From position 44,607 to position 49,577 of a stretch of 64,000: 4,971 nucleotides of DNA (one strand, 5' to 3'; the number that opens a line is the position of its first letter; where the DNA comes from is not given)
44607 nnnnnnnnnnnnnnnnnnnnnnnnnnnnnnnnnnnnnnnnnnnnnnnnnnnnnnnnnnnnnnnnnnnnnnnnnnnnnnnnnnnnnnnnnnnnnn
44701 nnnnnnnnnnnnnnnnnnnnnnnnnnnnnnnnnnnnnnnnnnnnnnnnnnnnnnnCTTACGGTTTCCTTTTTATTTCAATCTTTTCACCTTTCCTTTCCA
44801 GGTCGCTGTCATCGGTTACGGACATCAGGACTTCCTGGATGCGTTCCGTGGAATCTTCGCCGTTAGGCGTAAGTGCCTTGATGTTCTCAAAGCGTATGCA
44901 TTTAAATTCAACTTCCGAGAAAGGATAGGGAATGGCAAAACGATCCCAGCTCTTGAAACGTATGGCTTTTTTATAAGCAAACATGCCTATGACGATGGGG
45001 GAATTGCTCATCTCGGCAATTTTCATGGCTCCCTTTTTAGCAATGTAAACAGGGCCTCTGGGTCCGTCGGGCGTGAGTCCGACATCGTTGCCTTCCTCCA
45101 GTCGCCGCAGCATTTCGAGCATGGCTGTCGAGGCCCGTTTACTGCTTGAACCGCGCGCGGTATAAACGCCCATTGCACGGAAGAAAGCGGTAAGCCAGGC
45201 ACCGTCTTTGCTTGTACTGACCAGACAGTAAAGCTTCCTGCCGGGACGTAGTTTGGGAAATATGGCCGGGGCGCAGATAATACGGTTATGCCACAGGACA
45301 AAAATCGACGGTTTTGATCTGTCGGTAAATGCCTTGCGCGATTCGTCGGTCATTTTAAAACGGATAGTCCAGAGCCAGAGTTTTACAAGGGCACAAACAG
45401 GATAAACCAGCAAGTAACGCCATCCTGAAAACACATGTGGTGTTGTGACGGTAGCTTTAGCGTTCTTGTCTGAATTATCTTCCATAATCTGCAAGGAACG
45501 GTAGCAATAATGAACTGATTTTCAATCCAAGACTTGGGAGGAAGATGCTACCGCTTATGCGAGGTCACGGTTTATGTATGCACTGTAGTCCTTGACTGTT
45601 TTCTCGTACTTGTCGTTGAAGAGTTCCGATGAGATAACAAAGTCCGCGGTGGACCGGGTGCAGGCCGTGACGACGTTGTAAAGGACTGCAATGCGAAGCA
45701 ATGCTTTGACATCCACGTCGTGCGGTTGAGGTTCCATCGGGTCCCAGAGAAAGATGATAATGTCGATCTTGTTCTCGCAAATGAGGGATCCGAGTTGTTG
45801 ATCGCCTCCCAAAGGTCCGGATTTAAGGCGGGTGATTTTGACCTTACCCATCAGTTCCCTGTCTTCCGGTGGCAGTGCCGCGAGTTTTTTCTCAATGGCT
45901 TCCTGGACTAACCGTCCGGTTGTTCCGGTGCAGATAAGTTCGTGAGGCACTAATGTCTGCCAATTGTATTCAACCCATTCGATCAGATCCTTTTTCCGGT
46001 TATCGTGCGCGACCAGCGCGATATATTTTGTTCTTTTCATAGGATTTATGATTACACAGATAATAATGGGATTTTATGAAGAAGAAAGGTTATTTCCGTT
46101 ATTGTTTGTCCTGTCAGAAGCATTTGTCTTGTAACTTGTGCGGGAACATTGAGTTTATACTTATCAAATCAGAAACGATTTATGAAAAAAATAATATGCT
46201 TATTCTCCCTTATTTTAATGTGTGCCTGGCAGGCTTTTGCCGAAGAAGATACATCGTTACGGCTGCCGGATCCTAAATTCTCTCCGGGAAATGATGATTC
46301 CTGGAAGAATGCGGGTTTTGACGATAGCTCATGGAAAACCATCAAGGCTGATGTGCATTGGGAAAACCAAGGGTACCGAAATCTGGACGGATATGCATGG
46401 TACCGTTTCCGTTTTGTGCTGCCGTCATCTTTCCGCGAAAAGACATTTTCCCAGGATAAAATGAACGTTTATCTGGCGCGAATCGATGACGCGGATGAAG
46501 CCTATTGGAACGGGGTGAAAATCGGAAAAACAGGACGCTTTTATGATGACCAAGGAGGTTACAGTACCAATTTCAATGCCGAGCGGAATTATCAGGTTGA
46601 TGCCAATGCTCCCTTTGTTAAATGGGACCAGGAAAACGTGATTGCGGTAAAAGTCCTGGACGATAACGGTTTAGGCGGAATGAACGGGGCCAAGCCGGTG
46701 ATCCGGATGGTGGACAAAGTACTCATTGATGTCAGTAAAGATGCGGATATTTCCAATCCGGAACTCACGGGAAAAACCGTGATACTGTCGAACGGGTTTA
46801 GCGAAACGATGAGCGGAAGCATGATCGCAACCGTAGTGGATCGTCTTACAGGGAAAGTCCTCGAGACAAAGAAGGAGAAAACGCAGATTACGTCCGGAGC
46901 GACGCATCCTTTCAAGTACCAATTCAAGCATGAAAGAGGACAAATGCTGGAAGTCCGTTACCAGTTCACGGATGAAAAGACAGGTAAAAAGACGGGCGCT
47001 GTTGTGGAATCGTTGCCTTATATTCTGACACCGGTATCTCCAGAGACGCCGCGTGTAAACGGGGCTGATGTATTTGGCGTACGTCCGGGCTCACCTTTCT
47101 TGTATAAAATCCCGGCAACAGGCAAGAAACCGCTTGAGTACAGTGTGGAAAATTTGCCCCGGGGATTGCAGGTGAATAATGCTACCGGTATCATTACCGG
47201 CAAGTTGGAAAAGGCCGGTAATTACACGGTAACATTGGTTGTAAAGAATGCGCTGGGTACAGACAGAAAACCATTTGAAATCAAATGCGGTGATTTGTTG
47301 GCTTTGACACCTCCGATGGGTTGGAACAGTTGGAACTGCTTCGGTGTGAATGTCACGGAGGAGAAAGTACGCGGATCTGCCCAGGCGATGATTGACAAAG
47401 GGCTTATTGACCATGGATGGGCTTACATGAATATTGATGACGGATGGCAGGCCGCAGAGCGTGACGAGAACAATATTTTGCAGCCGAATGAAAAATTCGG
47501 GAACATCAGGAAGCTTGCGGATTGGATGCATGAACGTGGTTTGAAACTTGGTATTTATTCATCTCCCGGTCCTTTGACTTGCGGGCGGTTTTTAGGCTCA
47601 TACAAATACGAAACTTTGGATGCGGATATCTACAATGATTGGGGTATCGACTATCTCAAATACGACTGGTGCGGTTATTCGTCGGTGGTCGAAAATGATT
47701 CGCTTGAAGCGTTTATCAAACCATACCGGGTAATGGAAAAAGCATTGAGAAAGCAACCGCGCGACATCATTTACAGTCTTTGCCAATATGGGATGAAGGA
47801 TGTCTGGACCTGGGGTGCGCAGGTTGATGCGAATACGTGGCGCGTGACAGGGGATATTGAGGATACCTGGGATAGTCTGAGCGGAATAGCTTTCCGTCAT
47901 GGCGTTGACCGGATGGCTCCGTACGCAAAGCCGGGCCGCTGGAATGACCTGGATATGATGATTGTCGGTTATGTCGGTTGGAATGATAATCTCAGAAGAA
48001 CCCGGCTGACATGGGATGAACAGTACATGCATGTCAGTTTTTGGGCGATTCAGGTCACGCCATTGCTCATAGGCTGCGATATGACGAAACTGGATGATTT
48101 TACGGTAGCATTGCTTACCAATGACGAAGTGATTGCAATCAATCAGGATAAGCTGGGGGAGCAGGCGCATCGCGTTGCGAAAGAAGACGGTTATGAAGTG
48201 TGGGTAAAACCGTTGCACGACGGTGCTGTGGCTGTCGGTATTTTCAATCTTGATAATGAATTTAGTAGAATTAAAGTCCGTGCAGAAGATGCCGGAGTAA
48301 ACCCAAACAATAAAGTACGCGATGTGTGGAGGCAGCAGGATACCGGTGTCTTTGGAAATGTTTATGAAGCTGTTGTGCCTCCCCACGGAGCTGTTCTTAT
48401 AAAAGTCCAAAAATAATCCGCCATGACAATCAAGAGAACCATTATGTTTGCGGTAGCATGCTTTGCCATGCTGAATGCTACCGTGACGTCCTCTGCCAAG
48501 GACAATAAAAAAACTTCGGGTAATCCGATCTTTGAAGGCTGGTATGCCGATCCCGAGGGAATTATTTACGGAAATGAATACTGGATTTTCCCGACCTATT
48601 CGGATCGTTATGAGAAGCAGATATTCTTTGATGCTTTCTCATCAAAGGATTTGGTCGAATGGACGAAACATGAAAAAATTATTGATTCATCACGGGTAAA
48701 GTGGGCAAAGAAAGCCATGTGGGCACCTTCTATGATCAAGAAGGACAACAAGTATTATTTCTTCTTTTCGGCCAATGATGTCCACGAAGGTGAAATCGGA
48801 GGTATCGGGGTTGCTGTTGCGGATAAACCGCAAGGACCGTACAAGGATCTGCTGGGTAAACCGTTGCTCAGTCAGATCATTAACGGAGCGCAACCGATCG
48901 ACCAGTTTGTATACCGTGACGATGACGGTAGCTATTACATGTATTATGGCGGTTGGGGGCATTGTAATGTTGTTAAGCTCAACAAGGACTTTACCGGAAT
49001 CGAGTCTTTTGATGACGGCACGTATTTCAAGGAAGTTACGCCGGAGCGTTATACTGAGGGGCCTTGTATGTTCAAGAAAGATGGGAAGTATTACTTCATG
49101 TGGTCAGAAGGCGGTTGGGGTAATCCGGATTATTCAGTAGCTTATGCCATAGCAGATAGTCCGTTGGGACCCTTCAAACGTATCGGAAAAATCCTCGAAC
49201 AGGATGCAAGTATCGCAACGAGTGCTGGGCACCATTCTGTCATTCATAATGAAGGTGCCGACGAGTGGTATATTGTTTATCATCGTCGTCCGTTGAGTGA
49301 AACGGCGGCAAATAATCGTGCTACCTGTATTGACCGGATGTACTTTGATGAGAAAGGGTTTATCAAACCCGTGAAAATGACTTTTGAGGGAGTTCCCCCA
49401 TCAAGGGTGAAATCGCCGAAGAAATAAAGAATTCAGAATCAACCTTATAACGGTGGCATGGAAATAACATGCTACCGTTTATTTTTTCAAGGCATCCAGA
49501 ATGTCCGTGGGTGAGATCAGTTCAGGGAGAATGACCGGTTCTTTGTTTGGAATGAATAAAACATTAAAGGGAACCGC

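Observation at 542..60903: Highly over-represented non-palindromic 9/10-mer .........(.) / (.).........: a DNA-uptake-sequence-like genomic signature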

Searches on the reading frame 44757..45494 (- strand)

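Call 10: search_protein_families(library=pfam, proteins=[window:44757-45494:-], max_evalue=0.00001)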
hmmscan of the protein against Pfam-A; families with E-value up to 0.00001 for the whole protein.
window:44757-45494:- (245 aa): 1 family
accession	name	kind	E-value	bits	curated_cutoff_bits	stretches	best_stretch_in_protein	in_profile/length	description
PF04028.18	DUF374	-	2.8e-22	78.5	26.8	1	83-148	3-68/69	Domain of unknown function (DUF374)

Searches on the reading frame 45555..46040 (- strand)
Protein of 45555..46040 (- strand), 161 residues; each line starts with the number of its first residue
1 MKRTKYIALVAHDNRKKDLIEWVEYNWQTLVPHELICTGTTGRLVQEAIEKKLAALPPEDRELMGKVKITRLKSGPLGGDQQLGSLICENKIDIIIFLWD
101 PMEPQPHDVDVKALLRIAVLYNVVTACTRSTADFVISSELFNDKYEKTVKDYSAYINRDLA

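Call 37: search_protein_families(library=pfam, proteins=[window:45555-46040:-], max_evalue=0.001)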
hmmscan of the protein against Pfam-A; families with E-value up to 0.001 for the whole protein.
window:45555-46040:- (161 aa): 1 family
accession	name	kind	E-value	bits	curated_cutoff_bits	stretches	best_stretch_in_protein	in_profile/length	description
PF02142.27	MGS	-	4.1e-11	43.3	24.1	1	22-124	5-91/94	MGS-like domain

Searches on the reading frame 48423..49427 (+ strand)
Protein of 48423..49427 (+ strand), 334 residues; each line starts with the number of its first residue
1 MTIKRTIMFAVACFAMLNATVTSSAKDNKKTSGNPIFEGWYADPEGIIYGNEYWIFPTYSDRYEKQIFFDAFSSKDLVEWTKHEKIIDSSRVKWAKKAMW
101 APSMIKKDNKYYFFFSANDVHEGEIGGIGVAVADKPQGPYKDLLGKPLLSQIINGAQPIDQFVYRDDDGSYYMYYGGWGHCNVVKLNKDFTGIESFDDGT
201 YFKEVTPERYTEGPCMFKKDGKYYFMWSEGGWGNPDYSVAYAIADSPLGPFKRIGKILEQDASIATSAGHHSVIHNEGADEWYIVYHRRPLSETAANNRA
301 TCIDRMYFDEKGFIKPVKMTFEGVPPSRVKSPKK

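Call 37: search_protein_families(library=pfam, proteins=[window:48423-49427:+], max_evalue=0.001)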
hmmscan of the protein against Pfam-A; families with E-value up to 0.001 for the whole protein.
window:48423-49427:+ (334 aa): 2 families
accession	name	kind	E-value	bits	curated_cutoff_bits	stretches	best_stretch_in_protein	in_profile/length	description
PF04616.20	Glyco_hydro_43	-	4.7e-52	177.6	32.2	1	33-313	2-287/288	Glycosyl hydrolases family 43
PF00251.26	Glyco_hydro_32N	-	2.4e-06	27.8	22.1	1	38-176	6-149/307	Glycosyl hydrolases family 32 N-terminal domain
